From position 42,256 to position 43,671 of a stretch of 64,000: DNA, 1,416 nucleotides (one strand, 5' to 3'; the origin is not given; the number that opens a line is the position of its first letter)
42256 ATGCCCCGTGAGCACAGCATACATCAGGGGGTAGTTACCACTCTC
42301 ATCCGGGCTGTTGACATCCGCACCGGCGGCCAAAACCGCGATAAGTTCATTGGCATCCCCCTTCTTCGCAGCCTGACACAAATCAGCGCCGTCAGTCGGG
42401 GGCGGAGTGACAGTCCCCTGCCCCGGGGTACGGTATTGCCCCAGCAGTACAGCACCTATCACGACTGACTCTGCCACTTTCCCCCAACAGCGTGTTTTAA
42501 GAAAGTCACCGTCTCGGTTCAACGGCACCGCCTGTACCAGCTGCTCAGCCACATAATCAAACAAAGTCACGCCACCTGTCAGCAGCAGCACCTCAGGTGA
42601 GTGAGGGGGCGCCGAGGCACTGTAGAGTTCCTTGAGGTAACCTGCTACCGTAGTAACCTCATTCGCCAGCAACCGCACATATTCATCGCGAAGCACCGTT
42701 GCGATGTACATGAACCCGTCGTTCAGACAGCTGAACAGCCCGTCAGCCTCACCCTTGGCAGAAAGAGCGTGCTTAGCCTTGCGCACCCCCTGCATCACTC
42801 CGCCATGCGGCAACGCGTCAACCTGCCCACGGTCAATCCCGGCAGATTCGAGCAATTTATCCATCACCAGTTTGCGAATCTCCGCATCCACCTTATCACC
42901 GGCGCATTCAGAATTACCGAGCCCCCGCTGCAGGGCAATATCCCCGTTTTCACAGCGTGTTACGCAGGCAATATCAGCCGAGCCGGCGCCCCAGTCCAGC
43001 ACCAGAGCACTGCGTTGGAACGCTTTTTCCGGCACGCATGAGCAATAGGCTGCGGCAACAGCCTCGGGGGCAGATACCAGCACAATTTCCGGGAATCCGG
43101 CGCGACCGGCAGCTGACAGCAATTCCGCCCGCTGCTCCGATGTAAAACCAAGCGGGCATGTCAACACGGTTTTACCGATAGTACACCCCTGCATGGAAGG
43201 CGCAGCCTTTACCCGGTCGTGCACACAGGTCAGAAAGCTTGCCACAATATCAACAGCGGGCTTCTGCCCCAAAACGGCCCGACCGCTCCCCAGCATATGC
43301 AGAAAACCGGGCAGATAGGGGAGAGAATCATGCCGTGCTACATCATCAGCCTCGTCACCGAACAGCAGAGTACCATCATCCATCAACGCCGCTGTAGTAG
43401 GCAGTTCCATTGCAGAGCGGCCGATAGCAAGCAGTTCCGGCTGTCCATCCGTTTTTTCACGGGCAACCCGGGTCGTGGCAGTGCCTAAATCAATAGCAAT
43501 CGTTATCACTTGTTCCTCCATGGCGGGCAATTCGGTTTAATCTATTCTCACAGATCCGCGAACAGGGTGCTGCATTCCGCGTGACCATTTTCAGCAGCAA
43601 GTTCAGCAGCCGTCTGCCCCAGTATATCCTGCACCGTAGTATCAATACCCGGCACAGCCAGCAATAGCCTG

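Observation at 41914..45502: Tandem Hsp70-ATPase/ankyrin fusion proteins: one near-intact, one degenerate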

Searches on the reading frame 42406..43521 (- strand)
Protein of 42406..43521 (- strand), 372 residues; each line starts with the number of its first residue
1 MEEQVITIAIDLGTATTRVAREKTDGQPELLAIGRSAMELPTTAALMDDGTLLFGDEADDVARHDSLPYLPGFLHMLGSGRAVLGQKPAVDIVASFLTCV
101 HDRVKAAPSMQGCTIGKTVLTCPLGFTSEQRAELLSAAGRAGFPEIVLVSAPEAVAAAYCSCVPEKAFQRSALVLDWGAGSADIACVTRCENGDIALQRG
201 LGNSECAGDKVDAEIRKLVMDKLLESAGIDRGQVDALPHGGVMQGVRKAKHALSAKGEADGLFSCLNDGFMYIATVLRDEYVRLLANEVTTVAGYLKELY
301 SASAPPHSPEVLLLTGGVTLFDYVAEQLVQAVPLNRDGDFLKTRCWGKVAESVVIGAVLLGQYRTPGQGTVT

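Call 21: find_homologous_proteins(query=window:42406-43521:-)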
Query window:42406-43521:- (372 aa): 12 proteins with E <= 0.001 among 8000 candidates.
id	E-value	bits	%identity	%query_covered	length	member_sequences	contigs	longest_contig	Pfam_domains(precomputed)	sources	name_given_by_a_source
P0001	7.4e-243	823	100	100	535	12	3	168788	PF00012.27,PF06723.20,PF13606.13,PF13857.13,PF12796.14,PF00023.37,PF13637.13,PF24521.3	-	-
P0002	3.2e-198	676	84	100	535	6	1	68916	PF00012.27,PF06723.20,PF13606.13,PF13857.13,PF12796.14,PF00023.37,PF13637.13,PF24521.3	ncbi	-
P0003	4.1e-137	475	61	98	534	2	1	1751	PF00012.27,PF06723.20,PF13606.13,PF13857.13,PF12796.14,PF00023.37,PF13637.13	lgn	-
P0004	2.0e-102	361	50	99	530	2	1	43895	PF00012.27,PF13606.13,PF13857.13,PF12796.14,PF00023.37,PF13637.13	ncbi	-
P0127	2.9e-6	45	24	67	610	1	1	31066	PF00012.27,PF06723.20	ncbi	-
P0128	3.1e-6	44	24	87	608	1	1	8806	PF00012.27,PF06723.20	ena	-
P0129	3.2e-6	44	24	87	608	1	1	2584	PF00012.27,PF06723.20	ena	-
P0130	3.3e-6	44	23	87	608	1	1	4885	PF00012.27,PF06723.20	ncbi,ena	ncbi:MAG: molecular chaperone DnaK [Acidimicrobiia bacterium]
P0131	7.8e-6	43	23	87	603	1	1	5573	PF00012.27,PF06723.20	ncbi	ncbi:MAG: molecular chaperone DnaK, partial [Acidimicrobiia bacterium]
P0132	7.9e-6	43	24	87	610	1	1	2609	PF00012.27,PF06723.20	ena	-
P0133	8.7e-6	43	24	87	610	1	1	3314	PF00012.27,PF06723.20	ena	-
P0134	8.8e-4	36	24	60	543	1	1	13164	PF00012.27,PF06723.20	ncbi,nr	ncbi:Hsp70 protein that interacts with Zuo1p [Entomortierella beljakovae]|nr:Hsp70 protein that inte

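Call 33: search_solved_structures(query=A3, max_evalue=0.001, show_alignments=2)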
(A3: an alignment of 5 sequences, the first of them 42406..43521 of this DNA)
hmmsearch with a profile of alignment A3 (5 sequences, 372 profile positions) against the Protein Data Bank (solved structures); distinct sequences matched with E-value up to 0.001: 123 (the best 60 are shown).
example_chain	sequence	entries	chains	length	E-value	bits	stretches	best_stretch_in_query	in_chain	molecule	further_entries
4rtf_D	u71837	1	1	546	1.5e-20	76.4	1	7-333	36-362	Chaperone protein DnaK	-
6w6e_I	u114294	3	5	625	2.5e-20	75.7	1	8-333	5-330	Chaperone protein DnaK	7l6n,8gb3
7rax_A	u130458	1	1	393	2.5e-17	65.8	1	100-362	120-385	Chaperone protein DnaK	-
6rzq_A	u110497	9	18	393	3.5e-17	65.3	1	108-359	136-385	Heat shock protein 70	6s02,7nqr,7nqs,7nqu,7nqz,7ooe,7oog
7krv_B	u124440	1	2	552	4.1e-17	65.1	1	100-362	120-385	Chaperone protein DnaK fused with substrate peptide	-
3qfp_A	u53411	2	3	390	4.3e-17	65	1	107-327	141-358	78 kDa glucose-regulated protein homolog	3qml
3qfu_A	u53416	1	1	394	4.5e-17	64.9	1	107-327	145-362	78 kDa glucose-regulated protein homolog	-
7n46_A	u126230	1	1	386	6.5e-17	64.4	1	100-361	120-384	Chaperone protein DnaK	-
7kzu_A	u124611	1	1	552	9.1e-17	64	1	100-362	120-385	Chaperone protein DnaK fused with substrate peptide,Chaperone protein DnaK fused with subs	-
7kru_B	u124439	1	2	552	9.2e-17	63.9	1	100-362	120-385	Chaperone protein DnaK fused with substrate peptide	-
4jn4_A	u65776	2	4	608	1.2e-16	63.5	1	100-362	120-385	Chaperone protein DnaK | Hsp70 CHAPERONE DnaK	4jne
7krw_C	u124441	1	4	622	1.4e-16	63.3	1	100-362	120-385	Chaperone protein DnaK fused with substrate peptide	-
7kzi_A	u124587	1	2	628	1.6e-16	63.2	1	100-362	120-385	Chaperone protein DnaK fused with substrate peptide,Chaperone protein DnaK fused with subs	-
2kho_A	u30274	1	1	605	1.7e-16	63.1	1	100-362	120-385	Heat shock protein 70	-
1dkg_D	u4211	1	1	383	1.8e-16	63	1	100-333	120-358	MOLECULAR CHAPERONE DNAK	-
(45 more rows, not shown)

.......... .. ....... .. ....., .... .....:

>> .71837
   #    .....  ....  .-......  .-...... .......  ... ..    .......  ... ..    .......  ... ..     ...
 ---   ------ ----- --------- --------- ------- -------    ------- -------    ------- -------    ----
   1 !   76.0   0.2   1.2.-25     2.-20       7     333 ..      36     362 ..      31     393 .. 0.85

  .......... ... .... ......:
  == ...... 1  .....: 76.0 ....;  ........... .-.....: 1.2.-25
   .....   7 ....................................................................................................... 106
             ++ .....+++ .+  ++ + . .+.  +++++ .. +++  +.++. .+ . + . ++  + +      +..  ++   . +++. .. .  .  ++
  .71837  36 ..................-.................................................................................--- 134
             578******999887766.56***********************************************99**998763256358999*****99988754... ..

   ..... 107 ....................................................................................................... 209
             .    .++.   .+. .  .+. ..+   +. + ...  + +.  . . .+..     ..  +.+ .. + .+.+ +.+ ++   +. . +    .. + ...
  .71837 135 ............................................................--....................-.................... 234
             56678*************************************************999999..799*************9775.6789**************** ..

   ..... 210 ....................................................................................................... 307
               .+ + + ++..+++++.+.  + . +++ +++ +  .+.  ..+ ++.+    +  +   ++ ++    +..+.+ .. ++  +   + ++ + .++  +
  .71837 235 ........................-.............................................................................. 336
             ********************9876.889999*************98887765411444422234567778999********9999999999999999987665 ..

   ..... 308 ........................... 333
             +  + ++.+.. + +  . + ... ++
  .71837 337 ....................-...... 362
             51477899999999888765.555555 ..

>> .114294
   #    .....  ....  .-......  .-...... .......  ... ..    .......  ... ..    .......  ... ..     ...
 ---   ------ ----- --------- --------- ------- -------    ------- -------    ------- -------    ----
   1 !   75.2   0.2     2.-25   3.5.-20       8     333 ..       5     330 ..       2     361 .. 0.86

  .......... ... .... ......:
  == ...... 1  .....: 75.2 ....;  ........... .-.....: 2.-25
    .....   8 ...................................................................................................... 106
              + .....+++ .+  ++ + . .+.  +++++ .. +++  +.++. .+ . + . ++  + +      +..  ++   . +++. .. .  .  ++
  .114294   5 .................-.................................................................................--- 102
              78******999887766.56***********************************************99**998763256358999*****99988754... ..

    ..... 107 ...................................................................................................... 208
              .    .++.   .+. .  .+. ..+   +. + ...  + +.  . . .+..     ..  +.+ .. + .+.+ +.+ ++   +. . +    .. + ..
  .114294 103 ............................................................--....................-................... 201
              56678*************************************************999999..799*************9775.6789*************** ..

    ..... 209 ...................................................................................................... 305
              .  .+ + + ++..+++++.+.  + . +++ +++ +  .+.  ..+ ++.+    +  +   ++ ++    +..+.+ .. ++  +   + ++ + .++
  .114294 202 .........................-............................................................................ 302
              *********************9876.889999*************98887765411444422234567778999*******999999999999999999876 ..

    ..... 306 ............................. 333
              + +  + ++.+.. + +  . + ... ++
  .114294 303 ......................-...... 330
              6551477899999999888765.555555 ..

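Call 36: search_protein_representatives(alignment_id=A3)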
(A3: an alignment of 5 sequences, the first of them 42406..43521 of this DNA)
Query: 5 sequences, 372 profile positions. Proteins with E-value up to 0.001 (for the whole library): 15533; up to 1e-10: 3785; up to 1e-30: 159. The best 150 are listed.
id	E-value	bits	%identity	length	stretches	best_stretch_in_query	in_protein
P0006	4.2e-203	690.3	-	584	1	1-371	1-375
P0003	3.7e-170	581.9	-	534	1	6-369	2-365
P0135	2.4e-71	256.7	-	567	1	1-366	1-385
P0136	5.5e-71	255.6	-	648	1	5-360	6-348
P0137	1.5e-69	250.8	-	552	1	1-365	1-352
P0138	1.0e-68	248.1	-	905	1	5-363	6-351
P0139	2.7e-68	246.7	-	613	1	5-360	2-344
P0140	1.3e-64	234.5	-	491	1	5-356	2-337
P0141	1.6e-64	234.3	-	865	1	7-363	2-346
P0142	4.1e-64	232.9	-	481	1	5-354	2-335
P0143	1.2e-63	231.4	-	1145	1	6-366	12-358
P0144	7.4e-63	228.8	-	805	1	5-354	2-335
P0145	2.6e-62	227.0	-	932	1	6-361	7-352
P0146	7.7e-58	212.3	-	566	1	7-360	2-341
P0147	7.3e-57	209.1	-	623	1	6-362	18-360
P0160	1.2e-49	185.4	-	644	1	8-356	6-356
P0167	6.4e-48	179.7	-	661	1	7-361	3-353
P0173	2.8e-46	174.3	-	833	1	7-359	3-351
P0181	2.7e-45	171.0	-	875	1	7-366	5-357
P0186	1.9e-44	168.3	-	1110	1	5-358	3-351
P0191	4.1e-44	167.2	-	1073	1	7-360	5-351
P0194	1.2e-43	165.6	-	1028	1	7-359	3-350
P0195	1.5e-43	165.3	-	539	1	7-361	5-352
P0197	3.0e-43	164.3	-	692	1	7-361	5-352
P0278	1.6e-31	125.7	-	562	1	1-330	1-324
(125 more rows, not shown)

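Call 51: list_cluster_members(proteins=[P0135, P0136, P0137, P0138, P0139, P0140, P0141, P0143, P0145, P0147])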
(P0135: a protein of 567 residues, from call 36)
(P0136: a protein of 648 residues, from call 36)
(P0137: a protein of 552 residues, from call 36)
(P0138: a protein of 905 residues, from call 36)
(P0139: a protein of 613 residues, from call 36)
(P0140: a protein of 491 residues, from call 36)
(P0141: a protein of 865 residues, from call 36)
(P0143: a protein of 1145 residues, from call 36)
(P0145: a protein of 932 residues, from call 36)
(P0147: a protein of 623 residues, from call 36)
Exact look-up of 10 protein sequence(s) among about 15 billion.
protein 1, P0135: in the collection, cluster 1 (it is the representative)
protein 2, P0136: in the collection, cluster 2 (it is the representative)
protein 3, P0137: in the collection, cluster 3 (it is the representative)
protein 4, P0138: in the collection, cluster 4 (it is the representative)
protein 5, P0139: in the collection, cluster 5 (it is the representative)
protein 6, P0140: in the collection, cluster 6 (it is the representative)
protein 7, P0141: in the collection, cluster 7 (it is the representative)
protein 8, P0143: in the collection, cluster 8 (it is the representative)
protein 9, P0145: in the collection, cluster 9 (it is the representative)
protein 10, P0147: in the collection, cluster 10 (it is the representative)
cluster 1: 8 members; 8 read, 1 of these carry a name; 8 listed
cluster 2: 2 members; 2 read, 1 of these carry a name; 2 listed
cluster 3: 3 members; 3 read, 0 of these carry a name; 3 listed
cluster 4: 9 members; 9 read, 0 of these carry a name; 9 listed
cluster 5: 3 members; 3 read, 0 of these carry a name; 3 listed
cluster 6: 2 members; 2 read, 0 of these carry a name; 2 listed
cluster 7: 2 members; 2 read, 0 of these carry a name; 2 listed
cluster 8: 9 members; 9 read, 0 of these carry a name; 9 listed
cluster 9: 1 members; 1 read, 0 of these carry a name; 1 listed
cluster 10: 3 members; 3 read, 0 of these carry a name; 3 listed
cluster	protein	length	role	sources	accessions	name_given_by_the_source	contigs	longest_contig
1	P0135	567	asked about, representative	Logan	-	-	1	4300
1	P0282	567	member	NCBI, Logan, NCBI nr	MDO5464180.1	MAG: ankyrin repeat domain-containing protein [Akkermansia sp.] | ankyrin repeat domain-containing protein [Akkermansia sp.]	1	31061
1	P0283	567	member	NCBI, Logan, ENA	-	-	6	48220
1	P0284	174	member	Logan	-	-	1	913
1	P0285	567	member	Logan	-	-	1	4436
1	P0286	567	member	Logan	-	-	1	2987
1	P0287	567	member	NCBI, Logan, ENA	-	-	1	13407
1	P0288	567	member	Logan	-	-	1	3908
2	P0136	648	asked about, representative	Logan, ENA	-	-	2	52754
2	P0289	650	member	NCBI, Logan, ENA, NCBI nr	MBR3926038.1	MAG: Hsp70 family protein [Akkermansia sp.] | Hsp70 family protein [Akkermansia sp.]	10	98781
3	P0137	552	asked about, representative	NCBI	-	-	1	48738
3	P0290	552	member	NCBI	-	-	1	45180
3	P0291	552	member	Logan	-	-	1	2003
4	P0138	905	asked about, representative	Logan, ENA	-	-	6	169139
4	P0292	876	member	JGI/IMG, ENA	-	-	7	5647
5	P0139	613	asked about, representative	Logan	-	-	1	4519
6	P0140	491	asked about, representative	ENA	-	-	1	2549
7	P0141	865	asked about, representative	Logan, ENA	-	-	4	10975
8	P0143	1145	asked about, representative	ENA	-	-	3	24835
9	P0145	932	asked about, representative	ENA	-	-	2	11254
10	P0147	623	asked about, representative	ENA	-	-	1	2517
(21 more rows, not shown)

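Call 54: find_encoding_contigs(protein=P0283, flank=8000, max_places=2)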
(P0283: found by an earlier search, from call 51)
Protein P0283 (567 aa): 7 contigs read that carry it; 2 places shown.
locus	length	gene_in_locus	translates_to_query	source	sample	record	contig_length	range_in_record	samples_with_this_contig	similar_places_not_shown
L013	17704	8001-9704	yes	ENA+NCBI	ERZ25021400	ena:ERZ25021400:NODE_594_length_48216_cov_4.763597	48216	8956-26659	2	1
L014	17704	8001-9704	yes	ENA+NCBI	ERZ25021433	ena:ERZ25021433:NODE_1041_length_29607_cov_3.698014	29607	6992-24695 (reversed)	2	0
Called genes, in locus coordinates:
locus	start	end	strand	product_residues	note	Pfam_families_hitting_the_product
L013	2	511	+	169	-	PF25087:GMPPB_C (faint), PF25084:LbH_EIF2B (weak), PF00132:Hexapep (weak)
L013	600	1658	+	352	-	PF01300:Sua5_yciO_yrdC, PF03481:Sua5_C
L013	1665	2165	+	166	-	-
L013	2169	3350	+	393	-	PF00465:Fe-ADH, PF13685:Fe-ADH_2 (weak), PF25137:ADH_Fe_C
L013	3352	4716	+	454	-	PF00171:Aldedh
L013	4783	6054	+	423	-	PF03435:Sacchrp_dh_NADP, PF16653:Sacchrp_dh_C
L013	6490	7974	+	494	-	PF00012:HSP70 (weak), PF00023:Ank (faint), PF12796:Ank_2, PF13857:Ank_5 (weak), PF12796:Ank_2, PF13637:Ank_4, PF12796:Ank_2, PF13857:Ank_5 (weak), +1 more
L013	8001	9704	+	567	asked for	PF00012:HSP70 (weak), PF12796:Ank_2, PF13637:Ank_4 (weak), PF00023:Ank (weak), PF13637:Ank_4 (weak), PF12796:Ank_2, PF13637:Ank_4, PF13857:Ank_5 (weak), +1 more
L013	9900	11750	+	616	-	PF01336:tRNA_anti-codon, PF00152:tRNA-synt_2, PF02938:GAD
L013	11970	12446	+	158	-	-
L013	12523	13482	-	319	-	PF00535:Glycos_transf_2, PF10111:Glyco_tranf_2_2, PF13641:Glyco_tranf_2_3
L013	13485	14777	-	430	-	PF04464:Glyphos_transf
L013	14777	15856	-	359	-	PF01370:Epimerase, PF02719:Polysacc_synt_2 (faint), PF01073:3Beta_HSD, PF16363:GDP_Man_Dehyd, PF07993:NAD_binding_4 (weak)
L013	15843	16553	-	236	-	PF01128:IspD, PF12804:NTP_transf_3 (weak)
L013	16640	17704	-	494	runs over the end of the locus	PF01943:Polysacc_synt, PF13440:Polysacc_synt_3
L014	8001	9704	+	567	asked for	PF00012:HSP70 (weak), PF12796:Ank_2, PF13637:Ank_4 (weak), PF00023:Ank (weak), PF13637:Ank_4 (weak), PF12796:Ank_2, PF13637:Ank_4, PF13857:Ank_5 (weak), +1 more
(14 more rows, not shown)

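Call 55: find_encoding_contigs(protein=P0137, flank=8000, max_places=2)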
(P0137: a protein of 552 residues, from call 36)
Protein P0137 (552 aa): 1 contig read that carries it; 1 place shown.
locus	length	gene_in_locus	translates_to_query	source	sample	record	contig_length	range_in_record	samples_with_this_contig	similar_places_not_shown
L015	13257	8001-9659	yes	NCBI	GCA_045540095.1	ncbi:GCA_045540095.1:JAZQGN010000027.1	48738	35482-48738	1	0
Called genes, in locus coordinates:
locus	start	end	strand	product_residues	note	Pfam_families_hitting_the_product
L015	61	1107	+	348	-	PF01300:Sua5_yciO_yrdC, PF03481:Sua5_C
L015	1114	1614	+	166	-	-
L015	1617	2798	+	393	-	PF00465:Fe-ADH, PF13685:Fe-ADH_2 (weak), PF25137:ADH_Fe_C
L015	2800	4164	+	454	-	PF00171:Aldedh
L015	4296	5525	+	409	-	PF03435:Sacchrp_dh_NADP, PF16653:Sacchrp_dh_C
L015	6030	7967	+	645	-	PF24521:Ank_KRIT1 (faint), PF13857:Ank_5 (faint), PF12796:Ank_2, PF00023:Ank (weak), PF12796:Ank_2, PF00023:Ank (weak), PF13637:Ank_4, PF12796:Ank_2 (weak), +1 more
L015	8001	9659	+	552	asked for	PF00012:HSP70, PF00023:Ank (faint), PF12796:Ank_2, PF13857:Ank_5 (faint), PF13606:Ank_3 (faint), PF13637:Ank_4, PF12796:Ank_2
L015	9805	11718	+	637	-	PF01336:tRNA_anti-codon, PF00152:tRNA-synt_2, PF02938:GAD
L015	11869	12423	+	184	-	-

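Call 64: list_cluster_members(proteins=[P0160, P0167, P0173, P0181, P0186, P0191, P0194, P0195, P0197, P0278])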
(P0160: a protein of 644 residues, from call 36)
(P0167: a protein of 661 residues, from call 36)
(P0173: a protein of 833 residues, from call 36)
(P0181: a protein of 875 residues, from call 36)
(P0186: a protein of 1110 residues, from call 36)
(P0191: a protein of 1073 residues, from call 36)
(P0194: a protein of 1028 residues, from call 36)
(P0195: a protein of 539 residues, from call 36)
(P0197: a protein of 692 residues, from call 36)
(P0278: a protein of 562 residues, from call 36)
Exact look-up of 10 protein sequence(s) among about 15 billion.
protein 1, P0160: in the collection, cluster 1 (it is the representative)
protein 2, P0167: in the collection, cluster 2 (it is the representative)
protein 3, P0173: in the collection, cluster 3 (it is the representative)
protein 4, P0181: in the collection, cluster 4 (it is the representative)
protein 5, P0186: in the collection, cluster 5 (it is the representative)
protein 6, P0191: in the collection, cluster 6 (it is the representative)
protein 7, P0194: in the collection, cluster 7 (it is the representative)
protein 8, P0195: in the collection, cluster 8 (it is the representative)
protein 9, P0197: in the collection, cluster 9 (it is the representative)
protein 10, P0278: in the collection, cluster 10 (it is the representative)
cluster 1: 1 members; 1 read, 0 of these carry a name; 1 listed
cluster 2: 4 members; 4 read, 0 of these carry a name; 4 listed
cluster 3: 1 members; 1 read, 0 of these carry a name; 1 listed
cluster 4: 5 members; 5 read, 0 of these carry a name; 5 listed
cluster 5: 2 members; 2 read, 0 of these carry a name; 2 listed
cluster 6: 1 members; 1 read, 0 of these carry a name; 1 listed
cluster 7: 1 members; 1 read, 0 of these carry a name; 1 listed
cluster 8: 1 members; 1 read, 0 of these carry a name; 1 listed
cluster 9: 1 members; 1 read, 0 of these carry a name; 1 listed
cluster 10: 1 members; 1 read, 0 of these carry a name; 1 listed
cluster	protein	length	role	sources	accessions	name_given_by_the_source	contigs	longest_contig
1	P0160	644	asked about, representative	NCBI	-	-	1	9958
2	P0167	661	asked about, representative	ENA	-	-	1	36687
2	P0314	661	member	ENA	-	-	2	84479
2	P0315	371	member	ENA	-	-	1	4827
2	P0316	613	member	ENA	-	-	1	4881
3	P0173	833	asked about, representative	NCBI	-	-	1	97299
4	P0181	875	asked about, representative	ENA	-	-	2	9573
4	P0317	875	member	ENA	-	-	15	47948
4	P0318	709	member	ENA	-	-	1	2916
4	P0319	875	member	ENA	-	-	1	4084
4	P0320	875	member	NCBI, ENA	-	-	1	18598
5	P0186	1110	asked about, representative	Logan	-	-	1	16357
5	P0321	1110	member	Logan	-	-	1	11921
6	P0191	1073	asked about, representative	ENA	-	-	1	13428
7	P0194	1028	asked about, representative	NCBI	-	-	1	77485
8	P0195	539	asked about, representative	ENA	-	-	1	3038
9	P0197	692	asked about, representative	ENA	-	-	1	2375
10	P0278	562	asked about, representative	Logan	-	-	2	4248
